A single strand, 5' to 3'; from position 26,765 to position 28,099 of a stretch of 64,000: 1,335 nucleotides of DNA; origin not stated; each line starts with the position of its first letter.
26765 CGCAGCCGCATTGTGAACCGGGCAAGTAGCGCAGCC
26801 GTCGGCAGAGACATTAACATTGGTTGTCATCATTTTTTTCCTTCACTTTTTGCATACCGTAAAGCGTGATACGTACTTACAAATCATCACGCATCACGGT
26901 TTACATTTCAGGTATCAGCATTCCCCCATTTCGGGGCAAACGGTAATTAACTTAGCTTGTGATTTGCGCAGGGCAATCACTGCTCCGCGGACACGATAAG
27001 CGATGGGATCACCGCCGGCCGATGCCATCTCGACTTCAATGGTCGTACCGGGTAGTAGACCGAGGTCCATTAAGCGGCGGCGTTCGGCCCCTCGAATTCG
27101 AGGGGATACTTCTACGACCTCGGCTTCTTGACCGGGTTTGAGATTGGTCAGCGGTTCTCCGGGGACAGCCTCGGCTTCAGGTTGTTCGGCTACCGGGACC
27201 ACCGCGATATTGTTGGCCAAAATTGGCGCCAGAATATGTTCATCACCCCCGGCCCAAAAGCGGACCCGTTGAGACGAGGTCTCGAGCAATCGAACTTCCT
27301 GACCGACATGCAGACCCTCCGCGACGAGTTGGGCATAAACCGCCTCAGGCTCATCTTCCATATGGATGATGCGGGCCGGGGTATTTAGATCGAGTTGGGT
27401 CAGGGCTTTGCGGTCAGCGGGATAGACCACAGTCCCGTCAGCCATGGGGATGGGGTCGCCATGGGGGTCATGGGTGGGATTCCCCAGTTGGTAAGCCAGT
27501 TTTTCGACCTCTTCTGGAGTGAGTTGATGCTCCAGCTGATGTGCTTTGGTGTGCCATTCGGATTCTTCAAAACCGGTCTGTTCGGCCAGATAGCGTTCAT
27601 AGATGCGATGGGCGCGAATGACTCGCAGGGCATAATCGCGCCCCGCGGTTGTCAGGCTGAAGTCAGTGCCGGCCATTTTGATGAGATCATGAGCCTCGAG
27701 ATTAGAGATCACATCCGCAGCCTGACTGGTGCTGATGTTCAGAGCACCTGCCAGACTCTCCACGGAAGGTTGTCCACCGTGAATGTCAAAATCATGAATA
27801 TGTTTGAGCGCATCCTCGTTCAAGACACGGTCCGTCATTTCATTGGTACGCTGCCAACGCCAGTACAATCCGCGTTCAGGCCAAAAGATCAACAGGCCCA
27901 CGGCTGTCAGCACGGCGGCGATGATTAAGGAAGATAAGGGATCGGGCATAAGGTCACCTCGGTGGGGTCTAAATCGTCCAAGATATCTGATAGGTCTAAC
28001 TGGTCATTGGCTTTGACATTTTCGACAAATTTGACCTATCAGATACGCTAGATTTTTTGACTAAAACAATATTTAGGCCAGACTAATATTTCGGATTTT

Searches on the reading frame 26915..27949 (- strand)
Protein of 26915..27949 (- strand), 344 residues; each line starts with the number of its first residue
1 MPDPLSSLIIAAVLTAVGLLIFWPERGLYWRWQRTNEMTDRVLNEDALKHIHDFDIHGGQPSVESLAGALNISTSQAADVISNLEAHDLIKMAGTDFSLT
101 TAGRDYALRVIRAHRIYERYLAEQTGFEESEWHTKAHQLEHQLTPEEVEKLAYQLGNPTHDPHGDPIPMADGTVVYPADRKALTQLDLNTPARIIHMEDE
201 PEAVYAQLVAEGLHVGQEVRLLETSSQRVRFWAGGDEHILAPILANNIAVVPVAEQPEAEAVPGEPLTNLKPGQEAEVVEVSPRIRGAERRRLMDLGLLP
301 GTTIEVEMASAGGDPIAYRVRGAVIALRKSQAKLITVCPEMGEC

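Call 85: search_protein_families(library=pfam, proteins=[window:26915-27949:-])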
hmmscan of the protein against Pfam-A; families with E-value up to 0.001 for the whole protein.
window:26915-27949:- (344 aa): 2 families
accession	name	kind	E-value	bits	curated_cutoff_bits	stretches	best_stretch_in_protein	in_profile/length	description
PF02742.21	Fe_dep_repr_C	-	2.6e-24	85.5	27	1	100-168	1-69/70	Iron dependent repressor, metal binding and dimerisation domain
PF04023.20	FeoA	-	8.7e-23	80.6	23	1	266-337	2-72/74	FeoA domain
